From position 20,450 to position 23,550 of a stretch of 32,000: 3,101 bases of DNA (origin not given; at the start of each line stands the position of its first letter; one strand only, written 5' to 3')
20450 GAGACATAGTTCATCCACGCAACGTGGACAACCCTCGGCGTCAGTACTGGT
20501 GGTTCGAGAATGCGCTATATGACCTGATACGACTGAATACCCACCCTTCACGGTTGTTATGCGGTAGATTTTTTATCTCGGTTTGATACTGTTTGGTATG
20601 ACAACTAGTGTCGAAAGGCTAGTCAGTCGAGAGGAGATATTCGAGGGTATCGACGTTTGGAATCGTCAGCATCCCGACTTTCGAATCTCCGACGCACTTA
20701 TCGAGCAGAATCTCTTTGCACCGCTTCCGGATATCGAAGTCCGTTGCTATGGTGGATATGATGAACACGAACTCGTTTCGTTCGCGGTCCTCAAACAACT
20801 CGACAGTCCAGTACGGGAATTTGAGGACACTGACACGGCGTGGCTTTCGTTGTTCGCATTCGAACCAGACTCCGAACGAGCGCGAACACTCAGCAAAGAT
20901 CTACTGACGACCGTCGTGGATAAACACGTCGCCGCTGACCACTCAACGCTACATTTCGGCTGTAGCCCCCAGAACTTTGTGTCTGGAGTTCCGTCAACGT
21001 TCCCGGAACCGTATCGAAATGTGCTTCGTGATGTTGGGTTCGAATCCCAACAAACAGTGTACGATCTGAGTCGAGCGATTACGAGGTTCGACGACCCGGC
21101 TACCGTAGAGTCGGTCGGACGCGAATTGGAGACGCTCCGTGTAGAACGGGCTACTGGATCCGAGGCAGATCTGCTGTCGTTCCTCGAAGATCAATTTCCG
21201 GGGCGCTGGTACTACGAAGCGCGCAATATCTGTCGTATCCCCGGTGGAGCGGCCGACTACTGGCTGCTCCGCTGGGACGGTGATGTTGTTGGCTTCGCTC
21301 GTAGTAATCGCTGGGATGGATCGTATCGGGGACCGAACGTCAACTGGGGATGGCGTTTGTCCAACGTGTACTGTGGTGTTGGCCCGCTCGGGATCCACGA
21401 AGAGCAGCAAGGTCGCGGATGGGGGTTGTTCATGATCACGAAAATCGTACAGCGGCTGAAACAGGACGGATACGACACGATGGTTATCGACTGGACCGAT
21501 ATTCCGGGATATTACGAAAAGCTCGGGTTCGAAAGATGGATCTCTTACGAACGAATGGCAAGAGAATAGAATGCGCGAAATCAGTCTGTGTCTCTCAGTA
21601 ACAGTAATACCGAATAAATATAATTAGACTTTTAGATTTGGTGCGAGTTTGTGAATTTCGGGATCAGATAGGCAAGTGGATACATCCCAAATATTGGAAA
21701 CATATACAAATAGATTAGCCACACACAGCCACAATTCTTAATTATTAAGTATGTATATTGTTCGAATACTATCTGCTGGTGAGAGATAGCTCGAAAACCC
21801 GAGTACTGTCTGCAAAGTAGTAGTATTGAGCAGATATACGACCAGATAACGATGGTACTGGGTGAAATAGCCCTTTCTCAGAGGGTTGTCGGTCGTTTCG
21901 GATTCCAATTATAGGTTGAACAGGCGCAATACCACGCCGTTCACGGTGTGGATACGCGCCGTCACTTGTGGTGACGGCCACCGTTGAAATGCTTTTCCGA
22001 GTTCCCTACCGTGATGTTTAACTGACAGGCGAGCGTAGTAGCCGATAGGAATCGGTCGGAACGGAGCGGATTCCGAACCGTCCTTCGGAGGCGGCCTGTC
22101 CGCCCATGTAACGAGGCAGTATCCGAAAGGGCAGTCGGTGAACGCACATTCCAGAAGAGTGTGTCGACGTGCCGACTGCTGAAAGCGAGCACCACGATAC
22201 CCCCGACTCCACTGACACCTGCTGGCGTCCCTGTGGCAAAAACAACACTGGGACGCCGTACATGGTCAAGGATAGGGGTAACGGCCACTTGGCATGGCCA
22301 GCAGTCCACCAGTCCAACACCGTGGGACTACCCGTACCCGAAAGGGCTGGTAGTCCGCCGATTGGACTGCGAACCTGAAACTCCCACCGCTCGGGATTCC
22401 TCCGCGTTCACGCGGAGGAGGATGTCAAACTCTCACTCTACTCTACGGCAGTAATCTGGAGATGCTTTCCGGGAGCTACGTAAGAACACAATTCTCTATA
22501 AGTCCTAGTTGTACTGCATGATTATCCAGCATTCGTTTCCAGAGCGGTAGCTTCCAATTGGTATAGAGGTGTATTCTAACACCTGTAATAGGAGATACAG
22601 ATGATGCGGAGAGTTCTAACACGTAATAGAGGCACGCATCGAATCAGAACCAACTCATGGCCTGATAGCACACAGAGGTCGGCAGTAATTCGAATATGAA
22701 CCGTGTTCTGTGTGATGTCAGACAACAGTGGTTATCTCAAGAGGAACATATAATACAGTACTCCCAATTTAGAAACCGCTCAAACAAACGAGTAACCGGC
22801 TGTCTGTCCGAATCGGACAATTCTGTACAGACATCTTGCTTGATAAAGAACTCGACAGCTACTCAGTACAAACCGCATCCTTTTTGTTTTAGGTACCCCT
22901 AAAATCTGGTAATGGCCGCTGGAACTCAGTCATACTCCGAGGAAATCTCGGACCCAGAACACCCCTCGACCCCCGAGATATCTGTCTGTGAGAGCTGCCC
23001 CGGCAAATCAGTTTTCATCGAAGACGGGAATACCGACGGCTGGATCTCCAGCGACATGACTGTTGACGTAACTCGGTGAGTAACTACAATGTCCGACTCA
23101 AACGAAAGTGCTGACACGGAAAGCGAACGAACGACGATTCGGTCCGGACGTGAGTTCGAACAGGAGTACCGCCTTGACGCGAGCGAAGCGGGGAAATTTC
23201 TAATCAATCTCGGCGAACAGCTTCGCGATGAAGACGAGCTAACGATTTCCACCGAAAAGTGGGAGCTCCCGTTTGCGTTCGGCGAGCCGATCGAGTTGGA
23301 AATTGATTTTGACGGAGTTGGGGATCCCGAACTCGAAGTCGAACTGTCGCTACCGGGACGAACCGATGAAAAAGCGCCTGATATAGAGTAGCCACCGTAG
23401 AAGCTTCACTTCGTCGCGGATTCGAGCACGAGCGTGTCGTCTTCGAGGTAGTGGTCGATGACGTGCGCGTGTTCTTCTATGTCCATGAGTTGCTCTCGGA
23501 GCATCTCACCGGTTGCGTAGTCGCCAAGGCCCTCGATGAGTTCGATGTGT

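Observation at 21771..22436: GC-rich, ORF-free, extremely hairpin-dense ~0.5-0.65-kb segment inside an AT-rich gap: candidate large structured RNA of no family I can recognise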

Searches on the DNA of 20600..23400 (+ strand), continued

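Call 34: search_dna_similar(query=window:20600-23400:+, collection=plasmids, mode=near, max_rows=15)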
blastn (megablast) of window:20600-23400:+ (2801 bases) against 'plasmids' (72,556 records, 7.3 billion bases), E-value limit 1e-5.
Records with a match: 31; places in all: 46; records where one place covers at least 80% of the query: 0.
Best place of each record, by identity: >=99% 1; 95-99% 6; 90-95% 4; 80-90% 16; 60-80% 4.
By first word of the organism name: Natrinema 4; Haloarcula 4; Natronorubrum 3; Halomicrobium 2; Halorientalis 2; Halorubrum 2; Natribaculum 2; Halobellus 2; Halobacterium 1; Haloglomus 1; and 8 more.
By predicted mobility (MOB-suite, as given by PLSDB): non-mobilizable 31.
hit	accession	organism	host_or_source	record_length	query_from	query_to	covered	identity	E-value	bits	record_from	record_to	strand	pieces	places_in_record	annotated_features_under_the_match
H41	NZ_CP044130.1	Halomicrobium sp. LC1Hm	-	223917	1310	1839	19%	85.2%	6e-149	536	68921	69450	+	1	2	none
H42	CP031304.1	Natrinema thermotolerans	Cell culture,Korean salt-fermented food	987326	1310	1829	19%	86.7%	4e-160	573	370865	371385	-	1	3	moaA: GTP 3',8-cyclase MoaA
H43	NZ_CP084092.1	Halomicrobium urmianum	cell culture,salt lake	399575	1322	1831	18%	85.5%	1e-146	529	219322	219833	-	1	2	MgtC/SapB family protein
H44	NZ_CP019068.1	Halorientalis sp. IM1011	cell culture,saltern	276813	1309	1829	19%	83.4%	3e-97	483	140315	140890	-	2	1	none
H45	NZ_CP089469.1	Halobacterium noricense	cell culture,sediment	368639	1318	1829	18%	83.9%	6e-134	486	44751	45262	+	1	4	helix-turn-helix domain-containing protein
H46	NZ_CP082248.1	Natrinema sp. SYSU A 869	cell culture,salt lake sediment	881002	1309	1830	19%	82.3%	1e-85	447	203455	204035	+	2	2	none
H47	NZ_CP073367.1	Haloarcula sinaiiensis ATCC 33800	cell culture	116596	1318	1829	18%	83.7%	2e-129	472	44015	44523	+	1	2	none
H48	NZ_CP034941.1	Halorubrum ezzemoulense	Cell Culture,Hypersaline Lake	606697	1418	1829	15%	87.6%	3e-92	472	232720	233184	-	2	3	none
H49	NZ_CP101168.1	Haloglomus halophilum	cell culture,salt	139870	1381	1752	13%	83.7%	1e-91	346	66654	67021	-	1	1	none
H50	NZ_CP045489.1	Natronorubrum aibiense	single cell,Xinjiang Aibi Salt Lake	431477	1493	1829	12%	88.5%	5e-110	407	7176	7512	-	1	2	none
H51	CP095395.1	Natribaculum longum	cell culture,saline soil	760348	1455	1830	13%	75.3%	1e-31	147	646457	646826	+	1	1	none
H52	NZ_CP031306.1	Natronorubrum bangense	Cell culture,The Bange salt-alkaline ...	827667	1486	1830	12%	78.6%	7e-49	204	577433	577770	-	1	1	none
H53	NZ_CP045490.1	Natronorubrum aibiense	single cell,Xinjiang Aibi Salt Lake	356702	1493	1830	12%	73.5%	3e-17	99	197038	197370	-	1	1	none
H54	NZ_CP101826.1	Halobellus ramosii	cell cuture,a brine sample of the ...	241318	1310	1517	7%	81.1%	4e-36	161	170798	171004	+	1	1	none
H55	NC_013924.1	Natrialba magadii ATCC 43099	-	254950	1634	1840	7%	76.6%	9e-18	100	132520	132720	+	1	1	none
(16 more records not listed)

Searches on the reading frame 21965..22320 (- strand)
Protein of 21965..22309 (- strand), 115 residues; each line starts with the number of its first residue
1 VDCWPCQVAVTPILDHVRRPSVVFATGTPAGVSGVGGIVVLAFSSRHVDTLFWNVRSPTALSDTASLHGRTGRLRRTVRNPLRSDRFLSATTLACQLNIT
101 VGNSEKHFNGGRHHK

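Call 46: search_protein_families(library=pfam, proteins=[window:21965-22309:-, window:22021-22320:-], max_evalue=1)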
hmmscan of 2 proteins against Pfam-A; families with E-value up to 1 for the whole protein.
window:21965-22309:- (115 aa): 0 families

window:22021-22320:- (100 aa): 1 family
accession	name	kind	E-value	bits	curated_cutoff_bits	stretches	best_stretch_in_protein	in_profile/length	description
PF12435.13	DUF3678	-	0.018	14.9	23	1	46-67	8-28/35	Protein of unknown function (DUF3678)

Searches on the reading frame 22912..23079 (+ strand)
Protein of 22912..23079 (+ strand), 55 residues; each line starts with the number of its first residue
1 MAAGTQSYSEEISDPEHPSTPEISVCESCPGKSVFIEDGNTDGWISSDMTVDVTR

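Call 33: find_encoding_contigs(protein=window:22912-23079:+, flank=4000, max_places=8)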
Protein window:22912-23079:+ (55 aa): 2 contigs read that carry it; 1 place shown.
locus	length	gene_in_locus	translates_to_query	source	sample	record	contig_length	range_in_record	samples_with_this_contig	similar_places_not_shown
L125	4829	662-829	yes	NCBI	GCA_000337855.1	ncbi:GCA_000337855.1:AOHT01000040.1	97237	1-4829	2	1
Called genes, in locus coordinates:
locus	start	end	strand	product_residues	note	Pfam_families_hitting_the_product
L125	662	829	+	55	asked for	-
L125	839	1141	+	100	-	-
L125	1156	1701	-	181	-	PF00210:Ferritin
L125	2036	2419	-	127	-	PF24035:DUF7344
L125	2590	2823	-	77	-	-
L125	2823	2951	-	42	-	-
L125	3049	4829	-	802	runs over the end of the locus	PF00989:PAS, PF08448:PAS_4, PF13426:PAS_9, PF08447:PAS_3, PF00989:PAS, PF08447:PAS_3, PF08448:PAS_4, PF13426:PAS_9, +7 more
